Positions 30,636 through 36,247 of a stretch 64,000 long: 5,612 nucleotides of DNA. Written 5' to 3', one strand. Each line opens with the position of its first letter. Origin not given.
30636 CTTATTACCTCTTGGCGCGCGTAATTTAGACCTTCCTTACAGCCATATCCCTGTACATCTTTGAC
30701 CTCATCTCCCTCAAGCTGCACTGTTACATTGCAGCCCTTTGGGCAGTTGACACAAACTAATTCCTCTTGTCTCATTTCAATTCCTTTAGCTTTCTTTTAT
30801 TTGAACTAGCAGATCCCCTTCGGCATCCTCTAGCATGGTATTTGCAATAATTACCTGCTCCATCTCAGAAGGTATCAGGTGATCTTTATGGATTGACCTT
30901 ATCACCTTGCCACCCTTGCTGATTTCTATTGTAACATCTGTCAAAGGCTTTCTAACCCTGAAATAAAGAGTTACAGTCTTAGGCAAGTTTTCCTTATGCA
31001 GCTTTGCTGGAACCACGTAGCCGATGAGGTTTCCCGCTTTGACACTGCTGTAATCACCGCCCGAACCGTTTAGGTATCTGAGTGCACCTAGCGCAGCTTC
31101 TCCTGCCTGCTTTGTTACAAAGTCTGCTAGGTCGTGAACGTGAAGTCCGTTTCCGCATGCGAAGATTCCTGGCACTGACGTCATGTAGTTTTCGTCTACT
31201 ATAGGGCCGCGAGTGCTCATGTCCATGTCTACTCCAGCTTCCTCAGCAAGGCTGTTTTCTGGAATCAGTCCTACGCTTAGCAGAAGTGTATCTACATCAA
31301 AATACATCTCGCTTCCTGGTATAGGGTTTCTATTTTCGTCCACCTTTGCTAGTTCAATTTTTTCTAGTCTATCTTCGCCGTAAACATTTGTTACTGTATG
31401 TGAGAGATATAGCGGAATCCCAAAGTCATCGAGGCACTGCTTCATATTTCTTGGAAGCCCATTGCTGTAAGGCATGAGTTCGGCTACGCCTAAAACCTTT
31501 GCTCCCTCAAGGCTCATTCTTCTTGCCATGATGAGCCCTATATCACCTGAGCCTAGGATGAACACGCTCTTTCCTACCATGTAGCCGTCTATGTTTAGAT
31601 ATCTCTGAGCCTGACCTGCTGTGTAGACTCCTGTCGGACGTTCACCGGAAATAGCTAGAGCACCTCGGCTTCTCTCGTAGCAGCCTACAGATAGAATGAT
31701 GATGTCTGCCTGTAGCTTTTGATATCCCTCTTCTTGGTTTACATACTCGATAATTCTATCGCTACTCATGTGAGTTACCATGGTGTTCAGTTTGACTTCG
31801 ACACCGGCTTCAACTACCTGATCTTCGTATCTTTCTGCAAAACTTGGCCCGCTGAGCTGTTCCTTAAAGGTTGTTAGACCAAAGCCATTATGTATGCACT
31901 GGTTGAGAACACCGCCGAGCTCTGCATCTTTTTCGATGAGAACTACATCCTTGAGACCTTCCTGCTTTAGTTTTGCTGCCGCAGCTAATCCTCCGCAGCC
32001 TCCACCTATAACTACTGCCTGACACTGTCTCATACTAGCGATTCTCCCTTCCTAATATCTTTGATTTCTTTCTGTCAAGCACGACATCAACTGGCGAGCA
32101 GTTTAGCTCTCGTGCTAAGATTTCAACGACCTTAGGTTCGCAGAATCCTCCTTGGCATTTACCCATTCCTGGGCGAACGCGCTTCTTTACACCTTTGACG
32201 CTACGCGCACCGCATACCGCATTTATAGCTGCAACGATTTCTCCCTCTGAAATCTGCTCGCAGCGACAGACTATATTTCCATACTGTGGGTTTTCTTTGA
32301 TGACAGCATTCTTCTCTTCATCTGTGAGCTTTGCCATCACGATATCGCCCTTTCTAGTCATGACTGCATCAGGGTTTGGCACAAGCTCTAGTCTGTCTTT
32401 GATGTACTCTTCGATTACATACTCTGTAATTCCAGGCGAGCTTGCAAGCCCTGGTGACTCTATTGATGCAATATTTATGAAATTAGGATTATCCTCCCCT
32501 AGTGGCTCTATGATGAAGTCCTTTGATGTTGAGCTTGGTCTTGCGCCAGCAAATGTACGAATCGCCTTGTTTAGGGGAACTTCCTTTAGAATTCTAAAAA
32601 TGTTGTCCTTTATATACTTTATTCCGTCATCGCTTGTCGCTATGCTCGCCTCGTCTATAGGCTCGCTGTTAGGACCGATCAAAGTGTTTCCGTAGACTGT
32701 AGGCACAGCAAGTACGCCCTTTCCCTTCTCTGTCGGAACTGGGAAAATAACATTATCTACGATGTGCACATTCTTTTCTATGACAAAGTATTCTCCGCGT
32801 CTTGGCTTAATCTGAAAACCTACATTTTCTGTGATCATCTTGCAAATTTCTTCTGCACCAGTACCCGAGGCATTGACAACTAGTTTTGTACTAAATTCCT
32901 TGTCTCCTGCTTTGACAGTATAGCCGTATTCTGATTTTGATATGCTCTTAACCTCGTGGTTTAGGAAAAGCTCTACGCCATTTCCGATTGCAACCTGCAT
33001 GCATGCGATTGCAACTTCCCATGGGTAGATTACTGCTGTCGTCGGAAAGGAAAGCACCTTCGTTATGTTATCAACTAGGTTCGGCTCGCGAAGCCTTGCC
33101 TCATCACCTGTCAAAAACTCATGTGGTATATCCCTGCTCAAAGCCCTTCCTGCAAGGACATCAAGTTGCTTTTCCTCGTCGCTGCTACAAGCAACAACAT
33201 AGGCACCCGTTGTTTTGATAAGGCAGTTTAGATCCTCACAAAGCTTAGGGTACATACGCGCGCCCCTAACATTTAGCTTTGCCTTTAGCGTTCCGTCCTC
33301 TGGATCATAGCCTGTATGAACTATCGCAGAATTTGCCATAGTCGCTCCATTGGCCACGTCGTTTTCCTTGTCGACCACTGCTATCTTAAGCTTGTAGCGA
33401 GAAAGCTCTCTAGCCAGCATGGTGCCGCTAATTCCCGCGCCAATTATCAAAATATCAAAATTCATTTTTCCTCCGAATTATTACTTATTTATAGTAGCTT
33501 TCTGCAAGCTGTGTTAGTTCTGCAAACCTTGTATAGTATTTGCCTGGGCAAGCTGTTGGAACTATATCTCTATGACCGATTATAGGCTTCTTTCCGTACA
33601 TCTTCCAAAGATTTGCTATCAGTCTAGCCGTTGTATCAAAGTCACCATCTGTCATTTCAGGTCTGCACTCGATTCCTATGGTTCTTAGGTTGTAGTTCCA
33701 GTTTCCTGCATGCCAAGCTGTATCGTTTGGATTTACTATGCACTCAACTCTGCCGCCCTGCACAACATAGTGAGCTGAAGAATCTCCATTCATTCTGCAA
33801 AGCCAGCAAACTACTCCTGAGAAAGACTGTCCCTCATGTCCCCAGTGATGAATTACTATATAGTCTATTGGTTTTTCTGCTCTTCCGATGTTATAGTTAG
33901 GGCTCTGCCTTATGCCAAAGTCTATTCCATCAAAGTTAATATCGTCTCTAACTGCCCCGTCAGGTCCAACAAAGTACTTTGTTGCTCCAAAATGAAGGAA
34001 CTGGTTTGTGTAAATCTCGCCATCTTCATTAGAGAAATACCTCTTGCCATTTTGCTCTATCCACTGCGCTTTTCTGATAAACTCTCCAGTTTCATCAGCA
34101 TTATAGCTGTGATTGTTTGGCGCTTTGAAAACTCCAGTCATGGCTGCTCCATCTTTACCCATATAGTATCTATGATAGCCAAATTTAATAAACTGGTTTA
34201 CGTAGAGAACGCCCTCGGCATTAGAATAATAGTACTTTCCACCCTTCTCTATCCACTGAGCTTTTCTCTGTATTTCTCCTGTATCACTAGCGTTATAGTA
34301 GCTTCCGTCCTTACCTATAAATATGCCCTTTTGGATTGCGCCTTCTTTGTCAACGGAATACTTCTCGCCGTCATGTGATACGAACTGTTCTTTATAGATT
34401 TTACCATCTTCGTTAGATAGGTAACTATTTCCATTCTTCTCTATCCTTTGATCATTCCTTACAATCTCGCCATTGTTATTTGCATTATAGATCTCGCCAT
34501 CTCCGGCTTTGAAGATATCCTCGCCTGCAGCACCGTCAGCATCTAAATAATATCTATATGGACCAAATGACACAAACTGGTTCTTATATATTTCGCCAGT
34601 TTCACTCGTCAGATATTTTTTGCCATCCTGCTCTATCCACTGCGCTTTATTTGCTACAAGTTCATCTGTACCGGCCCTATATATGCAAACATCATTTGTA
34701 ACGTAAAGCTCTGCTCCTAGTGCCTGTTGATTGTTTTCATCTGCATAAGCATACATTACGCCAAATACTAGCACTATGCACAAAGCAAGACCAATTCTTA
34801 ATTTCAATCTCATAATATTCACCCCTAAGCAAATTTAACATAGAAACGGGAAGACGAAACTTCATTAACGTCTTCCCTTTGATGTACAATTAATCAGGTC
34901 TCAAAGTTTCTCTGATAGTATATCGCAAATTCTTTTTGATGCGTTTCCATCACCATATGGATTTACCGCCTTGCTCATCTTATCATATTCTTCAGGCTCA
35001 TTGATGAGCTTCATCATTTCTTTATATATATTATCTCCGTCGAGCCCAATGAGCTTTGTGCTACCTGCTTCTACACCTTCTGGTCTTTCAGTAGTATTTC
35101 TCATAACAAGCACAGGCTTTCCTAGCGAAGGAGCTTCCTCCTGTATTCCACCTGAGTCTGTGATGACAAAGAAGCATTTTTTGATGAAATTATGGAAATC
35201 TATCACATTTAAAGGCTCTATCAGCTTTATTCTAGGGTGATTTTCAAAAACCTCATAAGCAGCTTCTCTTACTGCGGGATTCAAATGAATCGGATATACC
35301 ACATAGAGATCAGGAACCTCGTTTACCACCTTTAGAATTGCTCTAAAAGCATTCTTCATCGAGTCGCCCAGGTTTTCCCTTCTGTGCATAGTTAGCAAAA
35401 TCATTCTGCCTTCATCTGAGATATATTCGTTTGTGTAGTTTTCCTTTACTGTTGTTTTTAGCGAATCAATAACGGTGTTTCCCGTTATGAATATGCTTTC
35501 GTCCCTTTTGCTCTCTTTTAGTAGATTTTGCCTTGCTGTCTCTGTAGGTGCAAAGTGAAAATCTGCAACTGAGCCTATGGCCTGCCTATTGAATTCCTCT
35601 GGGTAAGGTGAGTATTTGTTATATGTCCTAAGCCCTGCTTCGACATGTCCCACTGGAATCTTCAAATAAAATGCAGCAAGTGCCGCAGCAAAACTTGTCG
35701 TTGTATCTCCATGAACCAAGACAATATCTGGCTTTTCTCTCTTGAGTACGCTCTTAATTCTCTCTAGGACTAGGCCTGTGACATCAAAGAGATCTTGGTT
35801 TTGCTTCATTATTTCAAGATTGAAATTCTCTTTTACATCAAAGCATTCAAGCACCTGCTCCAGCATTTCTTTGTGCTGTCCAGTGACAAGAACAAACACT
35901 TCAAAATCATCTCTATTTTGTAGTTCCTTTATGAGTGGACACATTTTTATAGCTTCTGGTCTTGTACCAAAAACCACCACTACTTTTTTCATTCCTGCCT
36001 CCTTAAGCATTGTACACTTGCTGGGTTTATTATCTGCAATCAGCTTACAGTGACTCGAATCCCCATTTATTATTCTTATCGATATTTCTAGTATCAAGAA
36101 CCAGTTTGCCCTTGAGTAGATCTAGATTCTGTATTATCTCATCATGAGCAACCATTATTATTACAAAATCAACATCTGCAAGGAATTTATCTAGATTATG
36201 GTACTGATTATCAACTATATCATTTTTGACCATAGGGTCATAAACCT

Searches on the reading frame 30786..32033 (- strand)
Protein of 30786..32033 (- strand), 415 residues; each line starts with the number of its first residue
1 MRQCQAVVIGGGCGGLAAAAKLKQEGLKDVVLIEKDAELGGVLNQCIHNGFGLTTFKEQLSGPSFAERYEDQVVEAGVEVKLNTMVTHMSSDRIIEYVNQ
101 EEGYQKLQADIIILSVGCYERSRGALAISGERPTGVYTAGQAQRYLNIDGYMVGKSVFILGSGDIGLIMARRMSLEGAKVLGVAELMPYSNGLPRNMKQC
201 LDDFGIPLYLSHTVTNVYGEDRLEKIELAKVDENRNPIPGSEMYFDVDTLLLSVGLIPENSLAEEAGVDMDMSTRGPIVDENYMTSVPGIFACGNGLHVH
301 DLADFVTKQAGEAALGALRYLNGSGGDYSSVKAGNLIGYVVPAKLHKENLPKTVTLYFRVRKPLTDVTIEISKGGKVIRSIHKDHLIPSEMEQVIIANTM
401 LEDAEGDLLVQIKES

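Call 6: search_protein_families(library=pfam, proteins=[window:30786-32033:-], max_evalue=0.001)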
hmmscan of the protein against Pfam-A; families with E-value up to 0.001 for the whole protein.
window:30786-32033:- (415 aa): 8 families
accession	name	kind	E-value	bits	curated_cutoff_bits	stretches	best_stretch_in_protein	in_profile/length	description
PF07992.20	Pyr_redox_2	-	5.4e-30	105.2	26.1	1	6-296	3-276/291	Pyridine nucleotide-disulphide oxidoreductase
PF13738.12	Pyr_redox_3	-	1.2e-11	44.9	30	2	56-294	74-305/305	Pyridine nucleotide-disulphide oxidoreductase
PF13450.12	NAD_binding_8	-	9.8e-09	35.8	21.9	1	8-50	1-42/68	NAD(P)-binding Rossmann-like domain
PF00070.33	Pyr_redox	-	7.1e-08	33.3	22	0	157-228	2-79/82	Pyridine nucleotide-disulphide oxidoreductase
PF00890.30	FAD_binding_2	-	2e-07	31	20.4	1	6-41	2-36/414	FAD binding domain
PF12831.13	FAD_oxidored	-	2.3e-07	30.9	27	1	7-47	3-42/416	FAD dependent oxidoreductase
PF01266.30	DAO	-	5.9e-07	29.8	27.9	1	6-41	2-37/353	FAD dependent oxidoreductase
PF03486.20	HI0933_like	-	0.00013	22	50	0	5-40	2-36/244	HI0933-like protein Rossmann domain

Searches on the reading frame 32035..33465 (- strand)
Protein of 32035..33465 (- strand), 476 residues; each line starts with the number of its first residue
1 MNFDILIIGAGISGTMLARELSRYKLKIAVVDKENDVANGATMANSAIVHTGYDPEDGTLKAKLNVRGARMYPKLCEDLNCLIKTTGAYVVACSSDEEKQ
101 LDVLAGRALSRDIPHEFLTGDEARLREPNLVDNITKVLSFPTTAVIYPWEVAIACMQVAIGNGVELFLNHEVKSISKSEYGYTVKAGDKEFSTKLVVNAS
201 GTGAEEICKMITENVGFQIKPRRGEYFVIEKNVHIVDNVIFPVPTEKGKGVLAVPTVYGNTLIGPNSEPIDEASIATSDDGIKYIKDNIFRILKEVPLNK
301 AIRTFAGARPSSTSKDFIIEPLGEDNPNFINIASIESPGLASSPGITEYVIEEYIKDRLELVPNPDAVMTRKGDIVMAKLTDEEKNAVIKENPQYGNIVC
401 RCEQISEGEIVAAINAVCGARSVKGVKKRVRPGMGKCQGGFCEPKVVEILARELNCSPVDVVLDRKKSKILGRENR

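Call 6: search_protein_families(library=pfam, proteins=[window:32035-33465:-], max_evalue=0.001)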
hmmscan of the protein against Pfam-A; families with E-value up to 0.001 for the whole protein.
window:32035-33465:- (476 aa): 10 families
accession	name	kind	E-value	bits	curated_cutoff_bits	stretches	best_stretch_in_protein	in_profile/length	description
PF01266.30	DAO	-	2.8e-59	201.9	27.9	1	4-351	1-351/353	FAD dependent oxidoreductase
PF04324.20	Fer2_BFD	-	4.8e-13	49.7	26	1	398-452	1-50/50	BFD-like [2Fe-2S] binding domain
PF07992.20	Pyr_redox_2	-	3e-10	40.4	26.1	1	3-65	1-58/291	Pyridine nucleotide-disulphide oxidoreductase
PF03486.20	HI0933_like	-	2e-06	27.9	50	0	4-39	2-37/244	HI0933-like protein Rossmann domain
PF13450.12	NAD_binding_8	-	2.8e-05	24.7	21.9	1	7-37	1-31/68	NAD(P)-binding Rossmann-like domain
PF00070.33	Pyr_redox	-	6.9e-05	23.7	22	0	5-38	2-35/82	Pyridine nucleotide-disulphide oxidoreductase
PF05834.18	Lycopene_cycl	-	0.00012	21.8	23.4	0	4-37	1-36/380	Lycopene cyclase protein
PF13738.12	Pyr_redox_3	-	0.00021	21.1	30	0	158-202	90-134/305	Pyridine nucleotide-disulphide oxidoreductase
PF02254.24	TrkA_N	-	0.00034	21.4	23.8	0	5-50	1-46/116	TrkA-N domain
PF01494.25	FAD_binding_3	-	0.00075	19.2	22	0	4-37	3-36/349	FAD binding domain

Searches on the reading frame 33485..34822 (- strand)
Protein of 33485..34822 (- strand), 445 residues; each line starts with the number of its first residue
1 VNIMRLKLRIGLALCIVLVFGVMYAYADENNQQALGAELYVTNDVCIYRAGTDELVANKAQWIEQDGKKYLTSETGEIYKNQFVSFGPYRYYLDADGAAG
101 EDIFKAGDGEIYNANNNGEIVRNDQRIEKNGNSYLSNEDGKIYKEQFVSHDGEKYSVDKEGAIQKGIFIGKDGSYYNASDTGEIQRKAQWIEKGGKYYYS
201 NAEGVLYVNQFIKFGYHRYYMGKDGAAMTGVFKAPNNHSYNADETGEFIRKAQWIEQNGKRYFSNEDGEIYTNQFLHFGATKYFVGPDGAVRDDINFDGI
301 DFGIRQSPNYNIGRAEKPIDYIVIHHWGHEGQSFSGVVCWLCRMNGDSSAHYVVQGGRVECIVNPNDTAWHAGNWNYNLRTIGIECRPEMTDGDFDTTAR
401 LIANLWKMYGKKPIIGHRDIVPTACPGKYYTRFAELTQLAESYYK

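Call 6: search_protein_families(library=pfam, proteins=[window:33485-34822:-], max_evalue=0.001)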
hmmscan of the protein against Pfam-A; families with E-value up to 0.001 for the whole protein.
window:33485-34822:- (445 aa): 5 families
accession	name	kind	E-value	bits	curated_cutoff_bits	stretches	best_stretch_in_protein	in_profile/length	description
PF01510.30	Amidase_2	-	5e-19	69.4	26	1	317-428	3-131/131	N-acetylmuramoyl-L-alanine amidase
PF19085.6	Choline_bind_2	-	3.8e-16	59.5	27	2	251-290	4-37/38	Choline-binding repeat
PF01473.26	Choline_bind_1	-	1.4e-06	28.7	20.5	0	189-205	2-18/19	Putative cell wall binding repeat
PF20067.5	SSL_N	-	2e-05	24.8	18.9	0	101-122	24-45/46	Strictosidine synthase-like, N-terminal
PF19127.6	Choline_bind_3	-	0.00013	22.3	27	0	254-290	4-41/47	Choline-binding repeat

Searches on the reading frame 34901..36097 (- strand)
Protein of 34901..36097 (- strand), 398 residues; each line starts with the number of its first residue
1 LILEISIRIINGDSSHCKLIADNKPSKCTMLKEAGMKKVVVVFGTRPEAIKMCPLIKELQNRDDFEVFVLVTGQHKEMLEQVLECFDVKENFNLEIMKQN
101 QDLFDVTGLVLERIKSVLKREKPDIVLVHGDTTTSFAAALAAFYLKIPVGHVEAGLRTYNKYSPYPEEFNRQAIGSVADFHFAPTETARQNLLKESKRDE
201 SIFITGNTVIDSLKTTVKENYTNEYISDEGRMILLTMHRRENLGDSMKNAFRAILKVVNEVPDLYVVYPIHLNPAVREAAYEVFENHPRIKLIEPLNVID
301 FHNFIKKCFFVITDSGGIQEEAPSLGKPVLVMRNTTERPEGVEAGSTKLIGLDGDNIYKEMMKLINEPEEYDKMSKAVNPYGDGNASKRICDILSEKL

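Call 6: search_protein_families(library=pfam, proteins=[window:34901-36097:-], max_evalue=0.001)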
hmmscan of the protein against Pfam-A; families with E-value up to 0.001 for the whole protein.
window:34901-36097:- (398 aa): 2 families
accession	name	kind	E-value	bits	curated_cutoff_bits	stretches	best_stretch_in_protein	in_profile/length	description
PF02350.25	Epimerase_2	-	2.5e-122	408.5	30.6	1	57-394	1-346/347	UDP-N-acetylglucosamine 2-epimerase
PF13439.12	Glyco_transf_4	-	1.7e-05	25.4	28.5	1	56-195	12-151/170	Glycosyltransferase Family 4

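Call 54: search_protein_families(library=ncbifam, proteins=[window:34901-36097:-], max_evalue=0.00001)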
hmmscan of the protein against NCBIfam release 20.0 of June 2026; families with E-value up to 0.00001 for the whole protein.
window:34901-36097:- (398 aa): 3 families
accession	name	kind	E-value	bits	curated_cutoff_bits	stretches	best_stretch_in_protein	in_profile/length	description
TIGR00236.1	wecB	equivalog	1.5e-153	511.3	210.15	1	38-395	2-363/366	non-hydrolyzing UDP-N-acetylglucosamine 2-epimerase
TIGR03568.1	NeuC_NnaA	equivalog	9.9e-43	146.4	235.9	1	37-394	1-365/365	UDP-N-acetylglucosamine 2-epimerase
NF010135.0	PRK13609.1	equivalog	1e-09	37.8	500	1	111-392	93-363/388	diglucosyl diacylglycerol synthase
